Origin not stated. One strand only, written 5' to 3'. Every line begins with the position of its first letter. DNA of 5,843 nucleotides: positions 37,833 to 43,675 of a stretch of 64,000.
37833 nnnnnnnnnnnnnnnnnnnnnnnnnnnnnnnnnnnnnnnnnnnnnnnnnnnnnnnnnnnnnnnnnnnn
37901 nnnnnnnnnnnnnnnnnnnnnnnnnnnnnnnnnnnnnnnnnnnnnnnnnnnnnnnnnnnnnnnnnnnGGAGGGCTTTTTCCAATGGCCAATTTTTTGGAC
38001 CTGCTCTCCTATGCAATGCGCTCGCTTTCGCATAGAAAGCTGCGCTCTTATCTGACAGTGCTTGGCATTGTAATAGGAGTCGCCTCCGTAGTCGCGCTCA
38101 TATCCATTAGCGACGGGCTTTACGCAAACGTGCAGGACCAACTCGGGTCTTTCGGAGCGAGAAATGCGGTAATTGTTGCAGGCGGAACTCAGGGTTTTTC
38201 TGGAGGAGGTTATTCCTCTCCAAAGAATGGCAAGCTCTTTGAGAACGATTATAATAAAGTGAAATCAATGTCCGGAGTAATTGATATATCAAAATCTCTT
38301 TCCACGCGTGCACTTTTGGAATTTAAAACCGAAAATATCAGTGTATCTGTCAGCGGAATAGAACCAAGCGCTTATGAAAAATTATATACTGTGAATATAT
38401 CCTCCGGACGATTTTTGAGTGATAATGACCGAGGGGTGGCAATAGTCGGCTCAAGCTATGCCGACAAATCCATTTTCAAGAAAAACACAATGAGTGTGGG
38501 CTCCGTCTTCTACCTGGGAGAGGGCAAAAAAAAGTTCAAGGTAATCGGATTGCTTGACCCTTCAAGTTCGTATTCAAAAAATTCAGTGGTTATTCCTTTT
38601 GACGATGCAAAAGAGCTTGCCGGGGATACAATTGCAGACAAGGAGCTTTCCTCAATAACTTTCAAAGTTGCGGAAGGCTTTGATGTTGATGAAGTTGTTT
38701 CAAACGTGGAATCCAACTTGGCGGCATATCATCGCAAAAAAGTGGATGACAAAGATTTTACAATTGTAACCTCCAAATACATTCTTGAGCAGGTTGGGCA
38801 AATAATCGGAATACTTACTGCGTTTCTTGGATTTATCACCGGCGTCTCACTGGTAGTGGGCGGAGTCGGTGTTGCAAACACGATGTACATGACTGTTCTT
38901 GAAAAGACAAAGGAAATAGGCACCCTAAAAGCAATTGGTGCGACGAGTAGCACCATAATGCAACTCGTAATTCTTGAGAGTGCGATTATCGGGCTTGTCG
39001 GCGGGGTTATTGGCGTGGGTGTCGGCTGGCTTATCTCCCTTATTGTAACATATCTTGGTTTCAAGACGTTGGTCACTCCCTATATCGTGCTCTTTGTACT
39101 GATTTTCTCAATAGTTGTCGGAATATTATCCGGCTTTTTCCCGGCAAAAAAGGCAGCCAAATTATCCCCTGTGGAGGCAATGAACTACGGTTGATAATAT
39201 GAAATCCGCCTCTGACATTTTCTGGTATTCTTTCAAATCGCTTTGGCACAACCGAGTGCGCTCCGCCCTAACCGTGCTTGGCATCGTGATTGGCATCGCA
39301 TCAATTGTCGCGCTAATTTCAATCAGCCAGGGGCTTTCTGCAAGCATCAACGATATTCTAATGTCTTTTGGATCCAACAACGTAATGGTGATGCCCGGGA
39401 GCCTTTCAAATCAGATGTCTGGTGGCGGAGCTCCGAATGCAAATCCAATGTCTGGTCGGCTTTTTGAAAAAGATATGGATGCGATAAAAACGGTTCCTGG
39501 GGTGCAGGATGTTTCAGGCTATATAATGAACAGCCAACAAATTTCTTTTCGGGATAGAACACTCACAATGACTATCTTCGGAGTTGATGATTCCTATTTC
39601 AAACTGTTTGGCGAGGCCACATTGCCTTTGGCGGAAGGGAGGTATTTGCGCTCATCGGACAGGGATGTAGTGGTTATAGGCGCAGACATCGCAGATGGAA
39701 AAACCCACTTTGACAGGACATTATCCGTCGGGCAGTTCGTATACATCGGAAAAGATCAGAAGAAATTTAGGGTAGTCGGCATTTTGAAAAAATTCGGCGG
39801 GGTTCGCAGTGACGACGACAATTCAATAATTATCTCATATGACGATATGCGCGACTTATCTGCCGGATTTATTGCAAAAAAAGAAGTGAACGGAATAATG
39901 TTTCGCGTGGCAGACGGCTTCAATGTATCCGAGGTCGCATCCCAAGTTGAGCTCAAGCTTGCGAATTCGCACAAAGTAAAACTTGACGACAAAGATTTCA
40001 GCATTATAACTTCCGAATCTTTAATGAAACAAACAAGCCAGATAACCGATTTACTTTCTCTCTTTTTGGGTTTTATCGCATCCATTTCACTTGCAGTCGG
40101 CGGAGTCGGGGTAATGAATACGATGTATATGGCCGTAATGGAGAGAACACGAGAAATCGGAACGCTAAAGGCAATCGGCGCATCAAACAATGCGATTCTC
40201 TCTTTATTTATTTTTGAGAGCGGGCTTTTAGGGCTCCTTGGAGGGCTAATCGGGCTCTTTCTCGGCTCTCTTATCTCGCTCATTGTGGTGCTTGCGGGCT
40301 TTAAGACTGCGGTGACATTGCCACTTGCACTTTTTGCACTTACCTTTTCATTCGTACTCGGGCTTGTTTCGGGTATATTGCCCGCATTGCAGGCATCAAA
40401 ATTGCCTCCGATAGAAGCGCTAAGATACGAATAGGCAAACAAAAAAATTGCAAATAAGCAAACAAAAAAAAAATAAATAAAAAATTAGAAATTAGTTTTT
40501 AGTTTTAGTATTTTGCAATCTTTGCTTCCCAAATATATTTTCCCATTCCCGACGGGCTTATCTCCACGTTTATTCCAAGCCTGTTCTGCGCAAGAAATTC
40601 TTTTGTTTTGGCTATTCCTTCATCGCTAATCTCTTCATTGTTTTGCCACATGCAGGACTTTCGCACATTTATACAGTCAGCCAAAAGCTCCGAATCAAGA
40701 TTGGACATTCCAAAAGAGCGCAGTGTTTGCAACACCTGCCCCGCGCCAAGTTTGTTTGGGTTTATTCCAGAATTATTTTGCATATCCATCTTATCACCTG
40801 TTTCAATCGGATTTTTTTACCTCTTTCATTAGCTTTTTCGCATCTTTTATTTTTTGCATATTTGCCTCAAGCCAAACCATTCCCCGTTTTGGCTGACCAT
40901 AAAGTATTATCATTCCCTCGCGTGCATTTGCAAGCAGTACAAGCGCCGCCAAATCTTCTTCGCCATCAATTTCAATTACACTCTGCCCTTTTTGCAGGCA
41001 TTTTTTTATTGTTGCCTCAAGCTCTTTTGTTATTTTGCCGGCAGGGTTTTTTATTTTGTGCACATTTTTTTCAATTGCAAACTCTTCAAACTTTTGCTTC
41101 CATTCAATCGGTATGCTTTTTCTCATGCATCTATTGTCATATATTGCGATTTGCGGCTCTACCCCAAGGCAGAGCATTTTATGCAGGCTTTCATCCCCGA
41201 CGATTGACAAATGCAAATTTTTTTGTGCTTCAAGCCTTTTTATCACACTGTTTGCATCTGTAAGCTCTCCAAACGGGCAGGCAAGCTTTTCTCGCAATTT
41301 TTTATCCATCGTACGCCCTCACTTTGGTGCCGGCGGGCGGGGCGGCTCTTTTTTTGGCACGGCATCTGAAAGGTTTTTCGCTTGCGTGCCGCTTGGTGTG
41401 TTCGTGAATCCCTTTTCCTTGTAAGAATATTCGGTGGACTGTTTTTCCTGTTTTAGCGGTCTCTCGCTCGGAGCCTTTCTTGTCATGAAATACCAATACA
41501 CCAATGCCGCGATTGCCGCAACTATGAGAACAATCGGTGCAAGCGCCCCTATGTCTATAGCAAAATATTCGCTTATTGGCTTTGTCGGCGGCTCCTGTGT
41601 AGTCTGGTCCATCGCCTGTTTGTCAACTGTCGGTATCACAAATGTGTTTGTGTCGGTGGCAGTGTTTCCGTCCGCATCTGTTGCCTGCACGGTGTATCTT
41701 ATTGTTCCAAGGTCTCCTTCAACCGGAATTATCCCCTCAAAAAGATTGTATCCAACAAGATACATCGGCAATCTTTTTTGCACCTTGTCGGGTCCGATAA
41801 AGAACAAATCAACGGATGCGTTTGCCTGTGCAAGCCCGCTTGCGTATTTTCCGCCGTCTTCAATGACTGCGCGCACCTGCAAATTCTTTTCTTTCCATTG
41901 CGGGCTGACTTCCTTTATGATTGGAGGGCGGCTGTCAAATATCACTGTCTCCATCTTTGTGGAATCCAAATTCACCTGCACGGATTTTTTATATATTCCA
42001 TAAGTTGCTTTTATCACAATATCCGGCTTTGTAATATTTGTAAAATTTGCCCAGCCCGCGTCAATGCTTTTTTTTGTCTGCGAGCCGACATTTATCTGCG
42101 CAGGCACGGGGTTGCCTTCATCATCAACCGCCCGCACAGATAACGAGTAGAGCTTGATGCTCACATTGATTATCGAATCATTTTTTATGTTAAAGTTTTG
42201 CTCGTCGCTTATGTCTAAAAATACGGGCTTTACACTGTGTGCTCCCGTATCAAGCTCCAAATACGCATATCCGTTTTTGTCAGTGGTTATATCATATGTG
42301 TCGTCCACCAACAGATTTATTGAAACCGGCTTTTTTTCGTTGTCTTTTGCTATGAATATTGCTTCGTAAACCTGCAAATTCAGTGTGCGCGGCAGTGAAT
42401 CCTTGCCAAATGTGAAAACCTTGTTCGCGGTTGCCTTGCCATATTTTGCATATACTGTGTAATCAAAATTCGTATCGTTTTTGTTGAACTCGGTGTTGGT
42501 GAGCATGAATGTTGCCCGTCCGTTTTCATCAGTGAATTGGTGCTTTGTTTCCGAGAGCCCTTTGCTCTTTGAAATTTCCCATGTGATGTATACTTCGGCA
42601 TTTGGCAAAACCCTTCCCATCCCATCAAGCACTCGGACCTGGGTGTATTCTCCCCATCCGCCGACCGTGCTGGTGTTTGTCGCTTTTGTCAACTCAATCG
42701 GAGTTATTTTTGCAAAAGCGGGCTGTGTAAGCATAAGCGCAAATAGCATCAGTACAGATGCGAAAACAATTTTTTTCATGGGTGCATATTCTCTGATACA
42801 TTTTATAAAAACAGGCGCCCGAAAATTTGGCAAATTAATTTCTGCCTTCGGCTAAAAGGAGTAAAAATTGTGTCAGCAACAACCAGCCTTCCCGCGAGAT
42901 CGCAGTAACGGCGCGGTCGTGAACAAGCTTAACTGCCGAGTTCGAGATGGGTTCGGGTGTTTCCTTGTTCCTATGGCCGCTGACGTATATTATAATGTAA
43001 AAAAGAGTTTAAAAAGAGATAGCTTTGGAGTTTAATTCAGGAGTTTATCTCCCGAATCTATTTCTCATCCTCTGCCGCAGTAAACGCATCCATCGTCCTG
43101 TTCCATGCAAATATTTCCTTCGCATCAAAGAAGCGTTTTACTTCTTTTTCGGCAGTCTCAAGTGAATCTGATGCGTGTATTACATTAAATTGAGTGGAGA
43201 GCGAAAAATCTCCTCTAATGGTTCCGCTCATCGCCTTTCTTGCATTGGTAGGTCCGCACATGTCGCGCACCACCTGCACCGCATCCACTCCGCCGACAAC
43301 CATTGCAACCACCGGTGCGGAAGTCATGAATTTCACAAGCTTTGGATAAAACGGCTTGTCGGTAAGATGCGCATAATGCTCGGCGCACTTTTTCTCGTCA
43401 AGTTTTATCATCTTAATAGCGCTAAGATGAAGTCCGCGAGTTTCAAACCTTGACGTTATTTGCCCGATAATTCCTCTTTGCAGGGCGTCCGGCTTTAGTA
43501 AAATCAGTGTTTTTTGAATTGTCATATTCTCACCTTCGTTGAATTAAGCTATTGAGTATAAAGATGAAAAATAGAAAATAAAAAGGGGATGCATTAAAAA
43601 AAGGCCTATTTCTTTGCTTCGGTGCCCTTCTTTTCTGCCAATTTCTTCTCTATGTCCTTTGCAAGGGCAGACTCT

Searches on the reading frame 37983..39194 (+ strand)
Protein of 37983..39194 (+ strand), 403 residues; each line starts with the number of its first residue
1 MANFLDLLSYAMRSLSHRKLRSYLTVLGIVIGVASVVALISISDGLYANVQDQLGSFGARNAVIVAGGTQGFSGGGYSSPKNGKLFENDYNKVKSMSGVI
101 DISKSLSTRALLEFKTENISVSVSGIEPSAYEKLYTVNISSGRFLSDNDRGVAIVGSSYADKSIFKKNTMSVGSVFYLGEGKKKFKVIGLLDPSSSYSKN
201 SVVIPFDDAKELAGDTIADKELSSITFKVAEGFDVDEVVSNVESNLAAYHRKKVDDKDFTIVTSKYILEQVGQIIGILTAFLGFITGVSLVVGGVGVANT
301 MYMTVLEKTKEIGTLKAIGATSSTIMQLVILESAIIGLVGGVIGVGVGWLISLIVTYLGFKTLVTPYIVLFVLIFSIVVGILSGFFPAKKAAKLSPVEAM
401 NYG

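Call 8: search_protein_families(library=pfam, proteins=[window:37983-39194:+], max_evalue=0.001)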
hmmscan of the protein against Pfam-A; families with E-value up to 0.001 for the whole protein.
window:37983-39194:+ (403 aa): 2 families
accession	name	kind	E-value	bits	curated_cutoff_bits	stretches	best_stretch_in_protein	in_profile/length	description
PF12704.14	MacB_PCD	-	6.4e-28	98.9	27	1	23-243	2-205/207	MacB-like periplasmic core domain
PF02687.27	FtsX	-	7.4e-20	71.6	25.5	1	284-396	2-120/120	FtsX-like permease C-terminal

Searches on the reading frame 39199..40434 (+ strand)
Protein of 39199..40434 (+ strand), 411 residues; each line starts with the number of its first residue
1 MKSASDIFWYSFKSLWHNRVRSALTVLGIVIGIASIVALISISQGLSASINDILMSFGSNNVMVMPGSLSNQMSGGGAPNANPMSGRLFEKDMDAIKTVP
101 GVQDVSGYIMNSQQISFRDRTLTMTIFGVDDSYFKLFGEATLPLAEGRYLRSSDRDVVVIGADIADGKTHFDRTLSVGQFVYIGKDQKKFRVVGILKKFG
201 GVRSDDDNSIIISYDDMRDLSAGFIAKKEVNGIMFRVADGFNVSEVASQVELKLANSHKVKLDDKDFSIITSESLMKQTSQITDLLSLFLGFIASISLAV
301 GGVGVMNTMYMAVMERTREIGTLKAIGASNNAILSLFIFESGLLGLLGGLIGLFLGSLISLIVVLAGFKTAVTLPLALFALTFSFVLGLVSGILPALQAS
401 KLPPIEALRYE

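Call 8: search_protein_families(library=pfam, proteins=[window:39199-40434:+], max_evalue=0.001)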
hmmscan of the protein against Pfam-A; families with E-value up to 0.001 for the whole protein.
window:39199-40434:+ (411 aa): 2 families
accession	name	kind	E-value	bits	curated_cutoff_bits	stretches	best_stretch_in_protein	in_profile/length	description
PF12704.14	MacB_PCD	-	5.1e-36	125.3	27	1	22-251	1-205/207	MacB-like periplasmic core domain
PF02687.27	FtsX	-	1.2e-17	64.5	25.5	1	292-404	2-120/120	FtsX-like permease C-terminal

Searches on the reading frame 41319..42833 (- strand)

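Call 8: search_protein_families(library=pfam, proteins=[window:41319-42833:-], max_evalue=0.001)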
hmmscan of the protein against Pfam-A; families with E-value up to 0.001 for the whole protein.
window:41319-42833:- (504 aa): 3 families
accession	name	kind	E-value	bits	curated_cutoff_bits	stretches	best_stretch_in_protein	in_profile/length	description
PF02369.22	Big_1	-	8.1e-07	29.5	34.9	1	65-142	22-92/93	Bacterial Ig-like domain (group 1)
PF17789.7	MG4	-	1.8e-06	28.5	24.7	0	64-119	18-67/95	Macroglobulin domain MG4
PF13620.12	CarboxypepD_reg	-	0.00046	20.9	32.3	0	66-110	4-43/82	Carboxypeptidase regulatory-like domain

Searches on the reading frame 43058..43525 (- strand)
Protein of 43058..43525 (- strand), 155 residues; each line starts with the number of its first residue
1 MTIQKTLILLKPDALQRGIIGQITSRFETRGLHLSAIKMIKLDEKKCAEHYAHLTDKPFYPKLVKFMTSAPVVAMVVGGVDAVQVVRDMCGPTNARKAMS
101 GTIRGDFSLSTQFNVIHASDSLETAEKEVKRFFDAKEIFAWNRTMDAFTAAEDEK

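Call 53: search_protein_families(library=pfam, proteins=[window:43058-43525:-], max_evalue=0.1)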
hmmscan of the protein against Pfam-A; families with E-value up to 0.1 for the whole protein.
window:43058-43525:- (155 aa): 1 family
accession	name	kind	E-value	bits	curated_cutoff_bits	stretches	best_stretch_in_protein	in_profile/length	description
PF00334.24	NDK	-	8.3e-52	175.1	27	1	4-138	1-135/135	Nucleoside diphosphate kinase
